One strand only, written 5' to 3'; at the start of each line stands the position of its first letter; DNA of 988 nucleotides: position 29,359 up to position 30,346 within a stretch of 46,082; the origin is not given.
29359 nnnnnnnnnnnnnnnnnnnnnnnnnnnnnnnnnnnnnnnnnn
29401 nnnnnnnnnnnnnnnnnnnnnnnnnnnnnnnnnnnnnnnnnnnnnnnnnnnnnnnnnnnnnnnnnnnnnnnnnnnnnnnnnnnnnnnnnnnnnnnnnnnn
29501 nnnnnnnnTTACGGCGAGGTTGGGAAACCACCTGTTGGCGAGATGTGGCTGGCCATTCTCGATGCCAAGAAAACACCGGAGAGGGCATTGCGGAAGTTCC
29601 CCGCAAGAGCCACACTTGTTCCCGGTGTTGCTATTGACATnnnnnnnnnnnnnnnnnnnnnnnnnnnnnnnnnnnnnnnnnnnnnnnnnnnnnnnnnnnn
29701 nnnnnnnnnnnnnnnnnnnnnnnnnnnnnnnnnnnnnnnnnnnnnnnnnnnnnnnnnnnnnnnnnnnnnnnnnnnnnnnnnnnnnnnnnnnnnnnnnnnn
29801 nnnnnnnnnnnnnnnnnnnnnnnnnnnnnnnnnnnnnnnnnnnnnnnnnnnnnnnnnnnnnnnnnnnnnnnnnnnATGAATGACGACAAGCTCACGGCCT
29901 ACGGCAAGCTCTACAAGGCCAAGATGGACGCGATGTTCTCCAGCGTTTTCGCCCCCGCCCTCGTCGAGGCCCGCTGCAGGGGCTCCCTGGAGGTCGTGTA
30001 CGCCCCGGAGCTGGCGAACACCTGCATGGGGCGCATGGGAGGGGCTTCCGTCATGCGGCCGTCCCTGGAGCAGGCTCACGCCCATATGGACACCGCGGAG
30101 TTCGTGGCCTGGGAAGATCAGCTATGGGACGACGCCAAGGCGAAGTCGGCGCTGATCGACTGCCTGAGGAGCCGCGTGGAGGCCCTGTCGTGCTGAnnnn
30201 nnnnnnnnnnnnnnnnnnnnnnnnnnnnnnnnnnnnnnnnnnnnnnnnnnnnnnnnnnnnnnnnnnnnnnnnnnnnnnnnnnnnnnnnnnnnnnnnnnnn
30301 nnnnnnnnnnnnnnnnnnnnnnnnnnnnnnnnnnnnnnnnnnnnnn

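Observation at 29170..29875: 700-bp divergent switch region with iteron-like repeats, back-to-back TAGGGT promoters, a leaderless micro-ORF and a structured leader before an HTH gene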

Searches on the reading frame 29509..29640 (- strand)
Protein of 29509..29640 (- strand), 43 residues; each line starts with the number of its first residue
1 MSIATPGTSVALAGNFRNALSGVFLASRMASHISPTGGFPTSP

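Call 9: search_protein_families(library=pfam, proteins=[window:29509-29640:-], max_evalue=0.1)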
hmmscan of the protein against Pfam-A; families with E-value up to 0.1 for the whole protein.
window:29509-29640:- (43 aa): 0 families

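Call 10: search_protein_families(library=phrogs, proteins=[window:29509-29640:-], max_evalue=0.1)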
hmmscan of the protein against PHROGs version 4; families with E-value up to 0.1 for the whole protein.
window:29509-29640:- (43 aa): 0 families

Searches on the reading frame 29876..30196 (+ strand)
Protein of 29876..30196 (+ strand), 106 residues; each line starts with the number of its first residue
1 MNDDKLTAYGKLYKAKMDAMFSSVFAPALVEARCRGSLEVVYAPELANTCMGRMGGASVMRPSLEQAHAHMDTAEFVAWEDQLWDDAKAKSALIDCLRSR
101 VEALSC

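Call 9: search_protein_families(library=pfam, proteins=[window:29876-30196:+], max_evalue=0.1)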
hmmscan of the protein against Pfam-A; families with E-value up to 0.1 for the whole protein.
window:29876-30196:+ (106 aa): 1 family
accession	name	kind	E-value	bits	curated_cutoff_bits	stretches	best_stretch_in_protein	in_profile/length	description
PF08403.15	AA_permease_N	-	0.06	13.3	21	1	52-88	30-66/70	Amino acid permease N-terminal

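Call 10: search_protein_families(library=phrogs, proteins=[window:29876-30196:+], max_evalue=0.1)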
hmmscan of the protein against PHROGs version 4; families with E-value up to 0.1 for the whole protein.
window:29876-30196:+ (106 aa): 0 families

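Call 19: find_encoding_contigs(protein=window:29876-30196:+, flank=3000, max_places=10)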
Protein window:29876-30196:+ (106 aa): 14 contigs read that carry it; 3 places shown.
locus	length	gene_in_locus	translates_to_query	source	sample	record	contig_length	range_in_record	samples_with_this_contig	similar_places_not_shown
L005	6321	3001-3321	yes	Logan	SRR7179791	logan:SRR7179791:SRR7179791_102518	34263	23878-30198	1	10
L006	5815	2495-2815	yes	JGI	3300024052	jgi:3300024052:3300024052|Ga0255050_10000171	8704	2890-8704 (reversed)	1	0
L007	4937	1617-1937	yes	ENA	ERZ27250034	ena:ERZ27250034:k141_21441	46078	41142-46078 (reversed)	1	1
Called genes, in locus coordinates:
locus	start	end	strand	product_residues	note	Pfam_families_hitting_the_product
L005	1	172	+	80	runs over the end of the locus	-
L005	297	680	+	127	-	-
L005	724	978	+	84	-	-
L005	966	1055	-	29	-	-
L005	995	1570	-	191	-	-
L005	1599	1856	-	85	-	-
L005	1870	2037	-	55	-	-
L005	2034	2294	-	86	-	-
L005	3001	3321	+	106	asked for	-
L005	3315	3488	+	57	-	-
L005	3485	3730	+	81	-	-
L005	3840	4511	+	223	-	-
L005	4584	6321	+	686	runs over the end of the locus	-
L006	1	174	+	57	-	?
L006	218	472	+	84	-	-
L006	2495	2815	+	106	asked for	-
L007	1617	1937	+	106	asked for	-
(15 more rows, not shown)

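Call 100: search_protein_families(library=ncbifam, proteins=[window:29876-30196:+], max_evalue=0.05)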
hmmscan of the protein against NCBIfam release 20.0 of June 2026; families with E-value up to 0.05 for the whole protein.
window:29876-30196:+ (106 aa): 0 families

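Call 124: predict_structure(protein=window:29876-30196:+)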
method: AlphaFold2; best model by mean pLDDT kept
length: 106 residues; sequences in the alignment: 1
mean_pLDDT: 63.0   pTM: 0.48
mean pLDDT of the five models: 63.0, 63.0, 61.0, 56.9, 51.9
residues with pLDDT >= 90: 0; 70-90: 30; 50-70: 66; < 50: 10
segments of 3 or more residues with pLDDT < 50: 39-41, 57-59
pLDDT, mean of each block of 10 residues (from residue 1): 64 69 57 53 59 53 60 74 68 72 65
secondary structure, 60 per line:
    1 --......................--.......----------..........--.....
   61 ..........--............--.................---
elements in order: H3-24 H27-33 H44-53 H56-70 H73-84 H87-103
